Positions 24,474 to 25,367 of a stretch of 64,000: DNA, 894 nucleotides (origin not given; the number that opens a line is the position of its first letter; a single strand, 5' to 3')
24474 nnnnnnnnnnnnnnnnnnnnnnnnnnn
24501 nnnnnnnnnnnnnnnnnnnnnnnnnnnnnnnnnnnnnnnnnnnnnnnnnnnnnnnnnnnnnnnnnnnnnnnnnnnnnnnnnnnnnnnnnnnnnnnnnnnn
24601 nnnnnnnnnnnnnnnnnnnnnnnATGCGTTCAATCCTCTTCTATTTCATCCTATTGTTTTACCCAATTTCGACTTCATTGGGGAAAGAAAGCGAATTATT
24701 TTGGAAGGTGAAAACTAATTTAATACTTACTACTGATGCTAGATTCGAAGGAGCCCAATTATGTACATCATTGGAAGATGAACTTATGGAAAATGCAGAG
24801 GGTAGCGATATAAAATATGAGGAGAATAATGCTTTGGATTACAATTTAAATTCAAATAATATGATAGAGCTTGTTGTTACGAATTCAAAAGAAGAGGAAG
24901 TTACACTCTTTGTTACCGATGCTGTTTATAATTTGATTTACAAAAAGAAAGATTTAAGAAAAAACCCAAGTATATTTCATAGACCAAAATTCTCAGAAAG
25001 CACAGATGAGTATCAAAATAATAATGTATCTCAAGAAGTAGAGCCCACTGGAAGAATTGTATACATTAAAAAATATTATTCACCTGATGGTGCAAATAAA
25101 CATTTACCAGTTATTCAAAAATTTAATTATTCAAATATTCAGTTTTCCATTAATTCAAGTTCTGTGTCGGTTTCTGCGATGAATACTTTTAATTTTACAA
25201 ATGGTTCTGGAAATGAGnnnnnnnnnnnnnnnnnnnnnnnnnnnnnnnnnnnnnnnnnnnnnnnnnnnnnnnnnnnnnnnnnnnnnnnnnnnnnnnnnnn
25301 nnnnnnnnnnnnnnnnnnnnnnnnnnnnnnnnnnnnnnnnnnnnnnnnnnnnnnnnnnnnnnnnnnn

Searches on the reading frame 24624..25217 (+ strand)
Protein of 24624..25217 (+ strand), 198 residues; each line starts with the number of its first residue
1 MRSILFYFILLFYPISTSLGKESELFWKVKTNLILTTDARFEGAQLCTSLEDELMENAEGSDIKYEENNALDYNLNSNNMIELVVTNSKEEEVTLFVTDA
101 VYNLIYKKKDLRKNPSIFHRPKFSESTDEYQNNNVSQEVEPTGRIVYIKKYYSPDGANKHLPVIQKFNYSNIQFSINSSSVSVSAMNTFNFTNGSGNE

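Call 48: list_cluster_members(proteins=[window:24624-25217:+, window:23916-24494:+, window:28588-31068:+, window:31350-32981:-, window:33804-34466:+, window:34710-35705:+, window:35839-36954:-, window:40416-42068:-, window:42577-43593:+, window:17740-19119:+])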
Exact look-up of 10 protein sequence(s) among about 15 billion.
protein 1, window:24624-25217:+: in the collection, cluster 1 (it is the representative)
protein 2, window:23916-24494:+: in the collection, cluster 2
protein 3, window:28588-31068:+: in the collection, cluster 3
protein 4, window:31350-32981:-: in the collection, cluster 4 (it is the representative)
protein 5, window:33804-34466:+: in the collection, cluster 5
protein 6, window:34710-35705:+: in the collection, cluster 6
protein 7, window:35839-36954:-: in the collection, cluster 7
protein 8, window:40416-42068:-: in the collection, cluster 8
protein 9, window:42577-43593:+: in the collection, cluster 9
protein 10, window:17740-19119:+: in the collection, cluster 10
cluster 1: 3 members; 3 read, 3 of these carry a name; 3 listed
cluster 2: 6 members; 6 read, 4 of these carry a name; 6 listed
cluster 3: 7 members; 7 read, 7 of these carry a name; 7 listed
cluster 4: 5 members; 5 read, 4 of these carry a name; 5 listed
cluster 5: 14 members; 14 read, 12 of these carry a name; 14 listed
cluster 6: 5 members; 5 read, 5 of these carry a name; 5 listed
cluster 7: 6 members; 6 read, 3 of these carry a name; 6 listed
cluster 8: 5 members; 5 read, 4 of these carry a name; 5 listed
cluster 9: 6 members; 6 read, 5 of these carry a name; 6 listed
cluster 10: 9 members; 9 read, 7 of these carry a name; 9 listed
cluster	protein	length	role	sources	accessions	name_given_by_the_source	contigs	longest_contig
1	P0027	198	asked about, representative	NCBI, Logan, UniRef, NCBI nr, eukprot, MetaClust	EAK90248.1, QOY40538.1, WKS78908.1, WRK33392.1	hypothetical protein [Cryptosporidium parvum Iowa II] | Uncharacterized protein n=2 Tax=Cryptosporidium parvum TaxID=5807 RepID=Q5CYI6_CRYPI | QOY40538.1 hypothetical protein CPATCC_003401 [Cryptosporidium parvum]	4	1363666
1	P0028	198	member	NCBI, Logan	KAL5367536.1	putative signal peptide-containing protein [Cryptosporidium parvum]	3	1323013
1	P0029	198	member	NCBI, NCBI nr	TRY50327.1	Uncharacterized protein CTYZ_00000822 [Cryptosporidium tyzzeri]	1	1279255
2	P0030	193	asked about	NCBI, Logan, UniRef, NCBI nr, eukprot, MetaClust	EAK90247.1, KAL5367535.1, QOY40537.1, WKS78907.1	guanylate kinase [Cryptosporidium parvum Iowa II] | guanylate kinase n=2 Tax=Cryptosporidium parvum TaxID=5807 RepID=Q5CYI7_CRYPI | QOY40537.1 hypothetical protein CPATCC_003400 [Cryptosporidium parvum]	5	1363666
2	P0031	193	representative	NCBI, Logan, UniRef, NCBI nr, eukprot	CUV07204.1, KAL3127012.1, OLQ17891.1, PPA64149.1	unnamed protein product [Cryptosporidium hominis] | guanylate kinase n=1 Tax=Cryptosporidium hominis TaxID=237895 RepID=A0A0S4TIG6_CRYHO | Guanylate kinase [Cryptosporidium hominis]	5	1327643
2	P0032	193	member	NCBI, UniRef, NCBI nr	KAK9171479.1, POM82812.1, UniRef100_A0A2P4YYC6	guanylate kinase [Cryptosporidium meleagridis] | guanylate kinase n=1 Tax=Cryptosporidium meleagridis TaxID=93969 RepID=A0A2P4YYC6_9CRYT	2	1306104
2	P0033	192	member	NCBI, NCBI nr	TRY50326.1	Guanylate kinase/L-type calcium channel beta subunit [Cryptosporidium tyzzeri]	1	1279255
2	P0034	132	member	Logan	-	-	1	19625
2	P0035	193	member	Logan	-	-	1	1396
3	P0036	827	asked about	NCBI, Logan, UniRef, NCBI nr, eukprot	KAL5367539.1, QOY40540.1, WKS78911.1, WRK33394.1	coiled coil-containing protein [Cryptosporidium parvum] | Protein phosphatase 1 regulatory subunit 21 C-terminal domain-containing protein n=2 ... | Uncharacterized protein CPATCC_0008020 [Cryptosporidium parvum]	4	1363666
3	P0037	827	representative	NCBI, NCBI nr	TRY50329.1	Uncharacterized protein CTYZ_00000824 [Cryptosporidium tyzzeri]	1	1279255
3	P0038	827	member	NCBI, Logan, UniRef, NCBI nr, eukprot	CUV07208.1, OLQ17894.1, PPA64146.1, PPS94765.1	unnamed protein product [Cryptosporidium hominis] | Protein phosphatase 1 regulatory subunit 21 C-terminal domain-containing protein n=1 ... | hypothetical protein ChTU502y2012_407g1110 [Cryptosporidium hominis]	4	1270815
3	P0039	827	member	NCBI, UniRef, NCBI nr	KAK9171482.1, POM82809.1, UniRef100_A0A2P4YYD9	hypothetical protein CmeUKMEL1_04250 [Cryptosporidium meleagridis] | Protein phosphatase 1 regulatory subunit 21 C-terminal domain-containing protein n=1 ...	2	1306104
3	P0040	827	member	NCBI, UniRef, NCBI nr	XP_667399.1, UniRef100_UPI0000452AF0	repeat organellar protein-related [Cryptosporidium hominis TU502] | repeat organellar protein-related n=1 Tax=Cryptosporidium hominis (strain TU502) ...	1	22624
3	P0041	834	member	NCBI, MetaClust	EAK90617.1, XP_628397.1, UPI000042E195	coiled coil protein, partial [Cryptosporidium parvum Iowa II] | status=active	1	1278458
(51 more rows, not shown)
